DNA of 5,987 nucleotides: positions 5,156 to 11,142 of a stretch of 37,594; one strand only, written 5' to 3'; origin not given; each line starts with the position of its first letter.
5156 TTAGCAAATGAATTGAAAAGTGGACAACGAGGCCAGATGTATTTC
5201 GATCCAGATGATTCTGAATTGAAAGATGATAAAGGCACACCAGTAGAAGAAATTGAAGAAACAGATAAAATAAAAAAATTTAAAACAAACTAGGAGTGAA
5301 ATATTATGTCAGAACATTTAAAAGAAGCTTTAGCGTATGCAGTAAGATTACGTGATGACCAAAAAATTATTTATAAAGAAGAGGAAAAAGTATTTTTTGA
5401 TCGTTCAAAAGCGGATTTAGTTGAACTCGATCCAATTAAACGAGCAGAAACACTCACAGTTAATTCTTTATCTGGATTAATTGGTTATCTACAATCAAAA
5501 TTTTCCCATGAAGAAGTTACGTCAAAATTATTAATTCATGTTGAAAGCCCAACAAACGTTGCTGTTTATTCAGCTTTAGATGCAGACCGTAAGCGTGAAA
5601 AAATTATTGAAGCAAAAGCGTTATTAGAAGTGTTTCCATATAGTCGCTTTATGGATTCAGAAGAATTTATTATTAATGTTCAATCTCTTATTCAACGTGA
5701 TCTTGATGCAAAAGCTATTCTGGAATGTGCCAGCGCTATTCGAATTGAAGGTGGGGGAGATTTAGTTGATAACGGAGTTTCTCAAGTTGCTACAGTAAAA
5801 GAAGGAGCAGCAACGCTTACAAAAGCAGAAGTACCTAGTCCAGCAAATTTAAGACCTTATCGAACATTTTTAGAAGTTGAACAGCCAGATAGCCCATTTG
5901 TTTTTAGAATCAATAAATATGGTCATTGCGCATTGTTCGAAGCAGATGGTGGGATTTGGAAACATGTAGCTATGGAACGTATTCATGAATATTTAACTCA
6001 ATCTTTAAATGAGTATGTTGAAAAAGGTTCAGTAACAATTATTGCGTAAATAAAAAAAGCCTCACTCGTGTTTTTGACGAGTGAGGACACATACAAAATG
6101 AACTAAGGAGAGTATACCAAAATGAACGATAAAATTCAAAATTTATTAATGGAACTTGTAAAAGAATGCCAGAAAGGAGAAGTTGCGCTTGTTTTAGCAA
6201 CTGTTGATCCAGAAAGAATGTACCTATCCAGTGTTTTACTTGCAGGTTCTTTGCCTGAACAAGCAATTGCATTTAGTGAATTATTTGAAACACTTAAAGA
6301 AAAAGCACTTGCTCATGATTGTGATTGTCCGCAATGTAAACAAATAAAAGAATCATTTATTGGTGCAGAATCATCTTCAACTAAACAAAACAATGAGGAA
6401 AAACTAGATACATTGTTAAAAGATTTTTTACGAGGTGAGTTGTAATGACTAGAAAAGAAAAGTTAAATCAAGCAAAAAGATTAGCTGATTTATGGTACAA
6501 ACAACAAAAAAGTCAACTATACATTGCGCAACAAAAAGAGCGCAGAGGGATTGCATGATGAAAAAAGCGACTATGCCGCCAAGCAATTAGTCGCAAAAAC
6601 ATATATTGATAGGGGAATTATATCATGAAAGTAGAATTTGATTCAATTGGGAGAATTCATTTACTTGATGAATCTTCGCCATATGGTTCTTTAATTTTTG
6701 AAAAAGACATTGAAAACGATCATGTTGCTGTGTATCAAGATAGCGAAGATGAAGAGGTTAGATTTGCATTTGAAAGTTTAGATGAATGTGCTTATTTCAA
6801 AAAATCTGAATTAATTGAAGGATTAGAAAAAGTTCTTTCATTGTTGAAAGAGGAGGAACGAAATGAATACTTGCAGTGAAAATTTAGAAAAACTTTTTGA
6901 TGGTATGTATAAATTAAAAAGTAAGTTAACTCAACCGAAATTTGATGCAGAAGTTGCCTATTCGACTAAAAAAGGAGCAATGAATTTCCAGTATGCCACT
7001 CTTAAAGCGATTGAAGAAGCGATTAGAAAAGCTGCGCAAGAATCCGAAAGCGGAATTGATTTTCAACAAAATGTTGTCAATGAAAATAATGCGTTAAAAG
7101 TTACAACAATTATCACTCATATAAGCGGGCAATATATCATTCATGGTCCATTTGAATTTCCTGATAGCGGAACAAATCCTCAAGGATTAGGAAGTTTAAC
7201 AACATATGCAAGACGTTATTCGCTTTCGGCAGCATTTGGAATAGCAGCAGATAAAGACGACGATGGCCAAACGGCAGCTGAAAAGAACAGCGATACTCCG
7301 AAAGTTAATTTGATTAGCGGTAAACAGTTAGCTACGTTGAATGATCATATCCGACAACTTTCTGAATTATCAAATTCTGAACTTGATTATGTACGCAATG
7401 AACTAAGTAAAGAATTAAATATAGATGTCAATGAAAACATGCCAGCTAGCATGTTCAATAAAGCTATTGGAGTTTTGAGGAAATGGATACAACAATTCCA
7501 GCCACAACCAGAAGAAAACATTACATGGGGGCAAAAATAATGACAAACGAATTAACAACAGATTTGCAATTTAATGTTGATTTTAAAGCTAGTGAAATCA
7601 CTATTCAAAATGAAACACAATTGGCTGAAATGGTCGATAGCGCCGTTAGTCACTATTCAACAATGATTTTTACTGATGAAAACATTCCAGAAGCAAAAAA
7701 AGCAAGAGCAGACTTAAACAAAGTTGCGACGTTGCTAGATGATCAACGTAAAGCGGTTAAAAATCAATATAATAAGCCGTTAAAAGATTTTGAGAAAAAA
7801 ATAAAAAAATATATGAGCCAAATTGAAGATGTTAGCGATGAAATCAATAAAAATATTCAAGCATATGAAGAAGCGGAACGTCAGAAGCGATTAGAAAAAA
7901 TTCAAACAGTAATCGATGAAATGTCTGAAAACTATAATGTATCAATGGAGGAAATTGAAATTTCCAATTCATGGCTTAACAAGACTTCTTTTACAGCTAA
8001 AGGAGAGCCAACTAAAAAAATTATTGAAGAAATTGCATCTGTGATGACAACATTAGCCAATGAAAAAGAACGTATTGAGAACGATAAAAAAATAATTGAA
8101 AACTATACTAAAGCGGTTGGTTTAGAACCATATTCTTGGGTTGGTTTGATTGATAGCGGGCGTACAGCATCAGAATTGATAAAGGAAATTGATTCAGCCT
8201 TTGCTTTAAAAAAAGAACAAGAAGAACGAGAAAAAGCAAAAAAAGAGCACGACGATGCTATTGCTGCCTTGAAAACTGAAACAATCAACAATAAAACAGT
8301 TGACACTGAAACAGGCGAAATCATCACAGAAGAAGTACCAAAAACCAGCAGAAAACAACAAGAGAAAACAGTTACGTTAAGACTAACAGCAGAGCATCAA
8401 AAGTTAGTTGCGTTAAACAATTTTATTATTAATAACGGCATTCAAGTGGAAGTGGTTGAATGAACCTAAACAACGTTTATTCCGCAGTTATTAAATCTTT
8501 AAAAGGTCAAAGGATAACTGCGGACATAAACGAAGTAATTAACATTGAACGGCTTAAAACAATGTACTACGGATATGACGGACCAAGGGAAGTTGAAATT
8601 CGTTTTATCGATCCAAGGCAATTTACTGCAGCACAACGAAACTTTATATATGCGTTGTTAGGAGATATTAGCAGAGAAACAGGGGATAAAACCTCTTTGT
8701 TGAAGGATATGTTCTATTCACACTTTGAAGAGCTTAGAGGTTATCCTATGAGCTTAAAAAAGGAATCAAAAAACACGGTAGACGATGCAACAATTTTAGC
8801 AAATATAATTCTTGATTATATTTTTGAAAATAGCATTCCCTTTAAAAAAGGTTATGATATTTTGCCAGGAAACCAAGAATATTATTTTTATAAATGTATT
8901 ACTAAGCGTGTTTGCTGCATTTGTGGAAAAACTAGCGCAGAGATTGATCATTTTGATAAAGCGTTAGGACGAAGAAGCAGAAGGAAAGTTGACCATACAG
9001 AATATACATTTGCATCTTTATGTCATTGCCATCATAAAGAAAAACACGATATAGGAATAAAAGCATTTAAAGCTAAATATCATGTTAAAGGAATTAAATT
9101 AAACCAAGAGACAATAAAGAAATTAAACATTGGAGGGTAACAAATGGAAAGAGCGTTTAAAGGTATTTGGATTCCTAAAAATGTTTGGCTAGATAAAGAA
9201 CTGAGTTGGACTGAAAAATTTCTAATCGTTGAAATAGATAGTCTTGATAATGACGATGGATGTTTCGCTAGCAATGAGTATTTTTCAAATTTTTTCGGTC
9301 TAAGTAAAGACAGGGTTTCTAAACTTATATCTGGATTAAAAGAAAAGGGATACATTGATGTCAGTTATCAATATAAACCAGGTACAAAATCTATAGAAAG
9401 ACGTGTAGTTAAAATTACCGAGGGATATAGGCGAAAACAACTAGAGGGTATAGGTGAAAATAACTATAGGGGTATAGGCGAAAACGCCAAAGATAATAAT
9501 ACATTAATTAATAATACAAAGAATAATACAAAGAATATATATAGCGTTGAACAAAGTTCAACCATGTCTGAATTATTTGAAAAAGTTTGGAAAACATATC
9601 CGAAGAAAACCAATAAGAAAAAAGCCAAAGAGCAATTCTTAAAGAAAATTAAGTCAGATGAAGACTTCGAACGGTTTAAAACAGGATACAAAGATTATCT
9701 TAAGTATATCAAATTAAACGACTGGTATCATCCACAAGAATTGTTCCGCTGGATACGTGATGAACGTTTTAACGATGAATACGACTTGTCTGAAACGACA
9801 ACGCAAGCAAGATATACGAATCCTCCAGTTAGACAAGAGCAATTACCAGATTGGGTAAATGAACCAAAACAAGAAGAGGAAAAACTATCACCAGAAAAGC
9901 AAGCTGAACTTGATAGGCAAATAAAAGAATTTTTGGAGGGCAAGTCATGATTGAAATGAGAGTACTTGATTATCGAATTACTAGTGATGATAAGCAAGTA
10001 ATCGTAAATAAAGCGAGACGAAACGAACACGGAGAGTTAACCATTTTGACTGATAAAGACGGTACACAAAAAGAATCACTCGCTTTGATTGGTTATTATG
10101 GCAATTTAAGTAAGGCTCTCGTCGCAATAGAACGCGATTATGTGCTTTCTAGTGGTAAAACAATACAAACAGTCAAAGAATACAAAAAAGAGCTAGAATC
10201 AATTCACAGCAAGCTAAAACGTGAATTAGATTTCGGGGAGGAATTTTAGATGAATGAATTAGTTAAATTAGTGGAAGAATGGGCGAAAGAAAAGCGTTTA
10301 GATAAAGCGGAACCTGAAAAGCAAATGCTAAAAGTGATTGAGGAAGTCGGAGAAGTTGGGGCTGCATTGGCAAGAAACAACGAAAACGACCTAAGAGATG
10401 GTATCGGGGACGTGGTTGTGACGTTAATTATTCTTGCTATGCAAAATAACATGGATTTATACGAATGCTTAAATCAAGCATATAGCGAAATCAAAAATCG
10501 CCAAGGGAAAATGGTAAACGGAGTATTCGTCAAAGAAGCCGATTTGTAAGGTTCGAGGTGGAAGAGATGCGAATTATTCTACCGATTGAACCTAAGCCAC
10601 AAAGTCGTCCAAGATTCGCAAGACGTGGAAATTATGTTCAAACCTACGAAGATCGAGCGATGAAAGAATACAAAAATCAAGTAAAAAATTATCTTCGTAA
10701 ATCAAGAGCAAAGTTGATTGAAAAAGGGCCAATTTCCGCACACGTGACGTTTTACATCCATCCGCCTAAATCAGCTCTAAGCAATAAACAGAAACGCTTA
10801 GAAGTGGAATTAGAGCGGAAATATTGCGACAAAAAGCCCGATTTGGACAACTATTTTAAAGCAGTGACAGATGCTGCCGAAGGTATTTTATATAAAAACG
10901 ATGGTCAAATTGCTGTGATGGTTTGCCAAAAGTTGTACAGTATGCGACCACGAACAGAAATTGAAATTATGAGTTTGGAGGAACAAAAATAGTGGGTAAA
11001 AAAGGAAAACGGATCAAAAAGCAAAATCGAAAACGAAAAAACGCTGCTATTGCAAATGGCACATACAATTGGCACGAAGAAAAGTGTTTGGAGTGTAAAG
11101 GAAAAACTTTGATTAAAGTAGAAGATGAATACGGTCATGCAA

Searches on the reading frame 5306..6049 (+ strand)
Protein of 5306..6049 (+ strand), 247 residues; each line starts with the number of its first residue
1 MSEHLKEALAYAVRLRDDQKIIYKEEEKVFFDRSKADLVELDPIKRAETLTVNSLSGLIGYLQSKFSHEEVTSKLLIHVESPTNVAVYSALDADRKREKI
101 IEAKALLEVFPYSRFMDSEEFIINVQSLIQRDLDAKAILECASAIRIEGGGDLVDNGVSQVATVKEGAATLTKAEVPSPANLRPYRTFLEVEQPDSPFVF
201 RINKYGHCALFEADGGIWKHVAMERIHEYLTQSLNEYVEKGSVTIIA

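Call 16: search_protein_families(library=pfam, proteins=[window:5306-6049:+])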
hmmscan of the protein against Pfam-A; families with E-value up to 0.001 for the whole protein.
window:5306-6049:+ (247 aa): 0 families

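Call 17: search_protein_families(library=phrogs, proteins=[window:5306-6049:+])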
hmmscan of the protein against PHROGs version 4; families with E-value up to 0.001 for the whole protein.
window:5306-6049:+ (247 aa): 2 families
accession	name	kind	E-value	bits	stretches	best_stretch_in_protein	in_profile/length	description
phrog_1029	-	unknown function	1.2e-83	281.2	1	3-247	2-241/241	-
phrog_16580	-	unknown function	5.5e-20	72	1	182-237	3-58/65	-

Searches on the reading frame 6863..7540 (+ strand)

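Call 16: search_protein_families(library=pfam, proteins=[window:6863-7540:+])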
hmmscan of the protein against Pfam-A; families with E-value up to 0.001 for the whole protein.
window:6863-7540:+ (225 aa): 1 family
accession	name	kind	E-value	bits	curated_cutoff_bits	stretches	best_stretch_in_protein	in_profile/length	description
PF04404.17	ERF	-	7.9e-21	75.1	25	1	34-147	18-138/153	ERF superfamily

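Call 17: search_protein_families(library=phrogs, proteins=[window:6863-7540:+])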
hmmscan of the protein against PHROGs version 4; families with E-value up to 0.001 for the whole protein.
window:6863-7540:+ (225 aa): 5 families
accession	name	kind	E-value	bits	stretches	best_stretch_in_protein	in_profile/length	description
phrog_2324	-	DNA, RNA and nucleotide metabolism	3.3e-60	204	1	2-211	2-192/193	Erf-like ssDNA annealing protein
phrog_155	-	DNA, RNA and nucleotide metabolism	1.7e-29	104.4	1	34-215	85-273/308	Erf-like ssDNA annealing protein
phrog_10003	-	other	2.5e-24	87.3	1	16-148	39-179/297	recombinase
phrog_34817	-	unknown function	1.6e-11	45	1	35-142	38-141/291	-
phrog_37640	-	unknown function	7.2e-09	36.9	1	80-137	4-62/169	-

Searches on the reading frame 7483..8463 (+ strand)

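Call 16: search_protein_families(library=pfam, proteins=[window:7483-8463:+])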
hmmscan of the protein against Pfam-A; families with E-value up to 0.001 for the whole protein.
window:7483-8463:+ (326 aa): 1 family
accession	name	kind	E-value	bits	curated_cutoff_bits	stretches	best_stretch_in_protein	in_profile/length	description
PF07083.16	DUF1351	-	7.7e-52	176.5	27.8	1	30-243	2-209/210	Protein of unknown function (DUF1351)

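Call 17: search_protein_families(library=phrogs, proteins=[window:7483-8463:+])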
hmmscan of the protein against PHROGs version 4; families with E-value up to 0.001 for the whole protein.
window:7483-8463:+ (326 aa): 1 family
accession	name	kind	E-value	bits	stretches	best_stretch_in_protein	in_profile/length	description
phrog_674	-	unknown function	3.5e-87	293.6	1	20-326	2-312/312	-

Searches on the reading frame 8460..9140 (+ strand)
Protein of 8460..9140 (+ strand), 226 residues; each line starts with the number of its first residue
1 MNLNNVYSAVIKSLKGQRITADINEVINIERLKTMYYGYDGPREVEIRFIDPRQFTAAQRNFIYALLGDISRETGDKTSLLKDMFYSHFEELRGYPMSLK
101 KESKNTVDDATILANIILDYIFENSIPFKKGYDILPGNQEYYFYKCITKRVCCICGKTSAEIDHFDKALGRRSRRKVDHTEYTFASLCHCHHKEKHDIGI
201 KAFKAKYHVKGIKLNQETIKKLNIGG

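Call 16: search_protein_families(library=pfam, proteins=[window:8460-9140:+])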
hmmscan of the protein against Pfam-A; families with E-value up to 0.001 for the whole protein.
window:8460-9140:+ (226 aa): 1 family
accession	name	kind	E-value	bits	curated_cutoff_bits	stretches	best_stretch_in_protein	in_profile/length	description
PF16784.11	HNHc_6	-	3.9e-30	105.4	26.6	1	42-223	18-202/204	Putative HNHc nuclease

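Call 17: search_protein_families(library=phrogs, proteins=[window:8460-9140:+])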
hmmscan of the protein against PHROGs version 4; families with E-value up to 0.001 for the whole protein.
window:8460-9140:+ (226 aa): 3 families
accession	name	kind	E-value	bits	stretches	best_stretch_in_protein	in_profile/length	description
phrog_398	-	unknown function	8e-81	271.9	1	5-225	2-222/225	-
phrog_17884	-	unknown function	4.2e-08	34.3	1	174-210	3-39/64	-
phrog_9093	-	unknown function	0.00036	21.8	0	42-94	37-89/97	-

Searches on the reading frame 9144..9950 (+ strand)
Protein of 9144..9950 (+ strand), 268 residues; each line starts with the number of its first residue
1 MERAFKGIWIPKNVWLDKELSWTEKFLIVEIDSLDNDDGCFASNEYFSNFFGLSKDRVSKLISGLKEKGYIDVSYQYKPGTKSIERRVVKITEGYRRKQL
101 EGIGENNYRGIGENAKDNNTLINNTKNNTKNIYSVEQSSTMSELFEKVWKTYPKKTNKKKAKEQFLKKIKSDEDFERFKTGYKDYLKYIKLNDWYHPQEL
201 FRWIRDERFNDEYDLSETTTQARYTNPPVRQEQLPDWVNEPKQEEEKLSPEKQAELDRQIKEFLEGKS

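Call 16: search_protein_families(library=pfam, proteins=[window:9144-9950:+])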
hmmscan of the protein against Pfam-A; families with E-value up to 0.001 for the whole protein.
window:9144-9950:+ (268 aa): 1 family
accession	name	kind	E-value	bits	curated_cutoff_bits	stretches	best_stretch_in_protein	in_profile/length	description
PF13730.12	HTH_36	-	5.9e-10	39.3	25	1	19-71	2-55/55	Helix-turn-helix domain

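Call 17: search_protein_families(library=phrogs, proteins=[window:9144-9950:+])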
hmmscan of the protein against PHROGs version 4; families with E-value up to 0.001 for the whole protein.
window:9144-9950:+ (268 aa): 12 families
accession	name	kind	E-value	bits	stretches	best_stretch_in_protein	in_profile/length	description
phrog_270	-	DNA, RNA and nucleotide metabolism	6.2e-49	168.4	1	3-266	28-315/383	replication initiation protein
phrog_8489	-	DNA, RNA and nucleotide metabolism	1.3e-18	69.2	1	120-265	138-295/296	DnaD-like helicase loader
phrog_25071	-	unknown function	2.7e-16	60.9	1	217-267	173-223/223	-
phrog_19658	-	DNA, RNA and nucleotide metabolism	4.2e-16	60.3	1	10-106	7-100/283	replication initiation protein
phrog_186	-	DNA, RNA and nucleotide metabolism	7.7e-14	53.1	1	7-265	22-298/308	DnaD-like helicase loader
phrog_678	-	DNA, RNA and nucleotide metabolism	7.4e-13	49.8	1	3-167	54-216/346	replication initiation O-like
phrog_428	-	DNA, RNA and nucleotide metabolism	1.5e-11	45.2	1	8-176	91-274/455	replication initiation protein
phrog_2880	-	DNA, RNA and nucleotide metabolism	3.4e-10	40.5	1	19-170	25-191/459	replication initiation protein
phrog_9327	-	DNA, RNA and nucleotide metabolism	1.1e-07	32.7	1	122-223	151-252/276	primosomal protein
phrog_16304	-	unknown function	9.1e-07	30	1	116-224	115-236/244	-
phrog_9474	-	DNA, RNA and nucleotide metabolism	4e-06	27.6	1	114-222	148-258/288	replication initiation protein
phrog_10293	-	unknown function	0.00019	22.2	1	140-223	12-94/185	-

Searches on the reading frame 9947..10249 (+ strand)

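Call 17: search_protein_families(library=phrogs, proteins=[window:9947-10249:+])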
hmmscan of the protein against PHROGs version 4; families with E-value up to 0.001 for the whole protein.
window:9947-10249:+ (100 aa): 1 family
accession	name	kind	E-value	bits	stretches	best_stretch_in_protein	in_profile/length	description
phrog_154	-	DNA, RNA and nucleotide metabolism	2.4e-20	73.7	1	2-98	4-93/112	replication initiation protein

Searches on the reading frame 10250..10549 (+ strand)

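Call 17: search_protein_families(library=phrogs, proteins=[window:10250-10549:+])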
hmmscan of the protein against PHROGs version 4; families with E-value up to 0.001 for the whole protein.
window:10250-10549:+ (99 aa): 10 families
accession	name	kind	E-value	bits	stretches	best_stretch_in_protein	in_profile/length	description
phrog_1992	-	other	8.3e-40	138.2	2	1-71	92-163/293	MazG-like pyrophosphatase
phrog_715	-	other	3.3e-39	135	1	1-99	6-119/123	MazG-like pyrophosphatase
phrog_28554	-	other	1.8e-35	123.7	1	1-99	135-234/236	MazG-like pyrophosphatase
phrog_1994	-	DNA, RNA and nucleotide metabolism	1e-34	120.9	1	2-99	68-170/170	DNA binding protein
phrog_14652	-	DNA, RNA and nucleotide metabolism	3.6e-34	119.4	1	2-99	162-259/261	DNA binding protein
phrog_31057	-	unknown function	6.1e-18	66.1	1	1-65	132-196/309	-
phrog_7855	-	other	6.4e-18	66.4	2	62-99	252-290/291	mazG nucleotide pyrophosphohydrolase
phrog_14932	-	DNA, RNA and nucleotide metabolism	9.4e-05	22.9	1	80-99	15-34/35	DNA binding protein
phrog_671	-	other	0.0004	20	1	2-75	536-618/678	nucleotide pyrophosphohydrolase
phrog_5164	-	unknown function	0.00087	20.4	0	18-89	9-83/91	-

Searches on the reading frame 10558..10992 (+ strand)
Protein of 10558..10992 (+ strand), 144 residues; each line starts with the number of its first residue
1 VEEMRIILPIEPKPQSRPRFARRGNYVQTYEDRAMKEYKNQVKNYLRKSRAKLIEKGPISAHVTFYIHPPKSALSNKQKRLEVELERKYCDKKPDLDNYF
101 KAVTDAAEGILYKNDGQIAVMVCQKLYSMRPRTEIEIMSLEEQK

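Call 16: search_protein_families(library=pfam, proteins=[window:10558-10992:+])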
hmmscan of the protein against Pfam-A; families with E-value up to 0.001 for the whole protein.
window:10558-10992:+ (144 aa): 1 family
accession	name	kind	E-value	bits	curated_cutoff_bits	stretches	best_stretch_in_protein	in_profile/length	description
PF05866.16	RusA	-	2.5e-34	119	22.8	1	9-137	1-123/124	Endodeoxyribonuclease RusA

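Call 17: search_protein_families(library=phrogs, proteins=[window:10558-10992:+])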
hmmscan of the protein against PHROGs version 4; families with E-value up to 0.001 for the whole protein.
window:10558-10992:+ (144 aa): 6 families
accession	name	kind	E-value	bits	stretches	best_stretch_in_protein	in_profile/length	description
phrog_140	-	DNA, RNA and nucleotide metabolism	1.7e-49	169.4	1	1-143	36-171/219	RusA-like Holliday junction resolvase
phrog_24390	-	unknown function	2e-46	157.1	1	83-144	1-62/62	-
phrog_38758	-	unknown function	1.4e-41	141.5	1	4-85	1-82/82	-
phrog_34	-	DNA, RNA and nucleotide metabolism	5.9e-11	43.5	1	1-142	72-196/259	RusA-like Holliday junction resolvase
phrog_11573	-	unknown function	0.00041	21.6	0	68-128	37-96/110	-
phrog_11894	-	DNA, RNA and nucleotide metabolism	0.00051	21.3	0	8-85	7-86/122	RusA-like Holliday junction resolvase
